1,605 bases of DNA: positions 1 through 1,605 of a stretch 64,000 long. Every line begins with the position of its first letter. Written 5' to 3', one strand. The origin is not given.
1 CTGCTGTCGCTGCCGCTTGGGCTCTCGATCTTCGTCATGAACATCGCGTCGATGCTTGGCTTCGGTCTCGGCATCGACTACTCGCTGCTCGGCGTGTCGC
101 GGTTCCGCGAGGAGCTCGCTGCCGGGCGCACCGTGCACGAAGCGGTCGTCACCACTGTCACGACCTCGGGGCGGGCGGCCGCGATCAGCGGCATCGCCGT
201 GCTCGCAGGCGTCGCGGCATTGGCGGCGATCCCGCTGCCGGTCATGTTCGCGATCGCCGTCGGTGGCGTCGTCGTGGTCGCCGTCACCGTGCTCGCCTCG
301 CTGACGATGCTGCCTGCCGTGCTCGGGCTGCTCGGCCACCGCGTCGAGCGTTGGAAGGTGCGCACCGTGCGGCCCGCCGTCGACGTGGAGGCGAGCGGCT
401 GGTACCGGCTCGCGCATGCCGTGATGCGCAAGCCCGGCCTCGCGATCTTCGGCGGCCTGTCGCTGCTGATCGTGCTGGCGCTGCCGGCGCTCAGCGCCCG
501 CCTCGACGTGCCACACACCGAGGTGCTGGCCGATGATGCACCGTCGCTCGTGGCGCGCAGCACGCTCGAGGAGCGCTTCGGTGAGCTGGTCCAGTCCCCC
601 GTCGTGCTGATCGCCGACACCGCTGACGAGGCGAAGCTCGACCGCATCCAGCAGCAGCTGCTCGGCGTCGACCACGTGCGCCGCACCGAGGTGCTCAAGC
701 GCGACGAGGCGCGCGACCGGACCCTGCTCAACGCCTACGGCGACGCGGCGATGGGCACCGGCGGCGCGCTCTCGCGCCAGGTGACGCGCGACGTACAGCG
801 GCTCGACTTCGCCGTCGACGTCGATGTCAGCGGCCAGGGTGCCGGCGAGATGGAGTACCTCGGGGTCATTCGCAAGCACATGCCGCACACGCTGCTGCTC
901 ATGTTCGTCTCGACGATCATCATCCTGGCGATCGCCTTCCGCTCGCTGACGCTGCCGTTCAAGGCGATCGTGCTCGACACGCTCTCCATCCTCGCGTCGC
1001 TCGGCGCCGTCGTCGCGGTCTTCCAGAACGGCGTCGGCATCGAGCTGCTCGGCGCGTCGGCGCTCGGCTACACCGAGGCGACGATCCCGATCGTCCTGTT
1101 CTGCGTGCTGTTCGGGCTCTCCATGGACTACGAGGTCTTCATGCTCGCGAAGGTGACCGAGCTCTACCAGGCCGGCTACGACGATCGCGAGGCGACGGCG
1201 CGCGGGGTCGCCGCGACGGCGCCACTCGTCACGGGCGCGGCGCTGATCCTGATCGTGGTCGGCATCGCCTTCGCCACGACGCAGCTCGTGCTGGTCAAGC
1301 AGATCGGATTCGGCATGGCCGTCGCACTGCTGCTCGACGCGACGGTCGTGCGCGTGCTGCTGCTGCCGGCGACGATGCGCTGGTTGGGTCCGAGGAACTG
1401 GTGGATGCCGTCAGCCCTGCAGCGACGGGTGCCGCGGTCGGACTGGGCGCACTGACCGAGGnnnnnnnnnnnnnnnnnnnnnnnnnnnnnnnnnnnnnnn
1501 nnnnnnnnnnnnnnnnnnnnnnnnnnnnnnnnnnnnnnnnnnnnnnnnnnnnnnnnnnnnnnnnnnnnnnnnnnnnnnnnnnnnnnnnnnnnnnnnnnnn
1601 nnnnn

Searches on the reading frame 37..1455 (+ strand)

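Call 80: search_protein_families(library=pfam, proteins=[window:37-1455:+], max_evalue=0.00001)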
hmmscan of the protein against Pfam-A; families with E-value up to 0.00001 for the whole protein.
window:37-1455:+ (472 aa): 1 family
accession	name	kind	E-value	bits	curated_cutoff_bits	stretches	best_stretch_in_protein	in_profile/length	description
PF03176.21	MMPL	-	1.4e-42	146.3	20.5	2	2-134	205-331/333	MMPL family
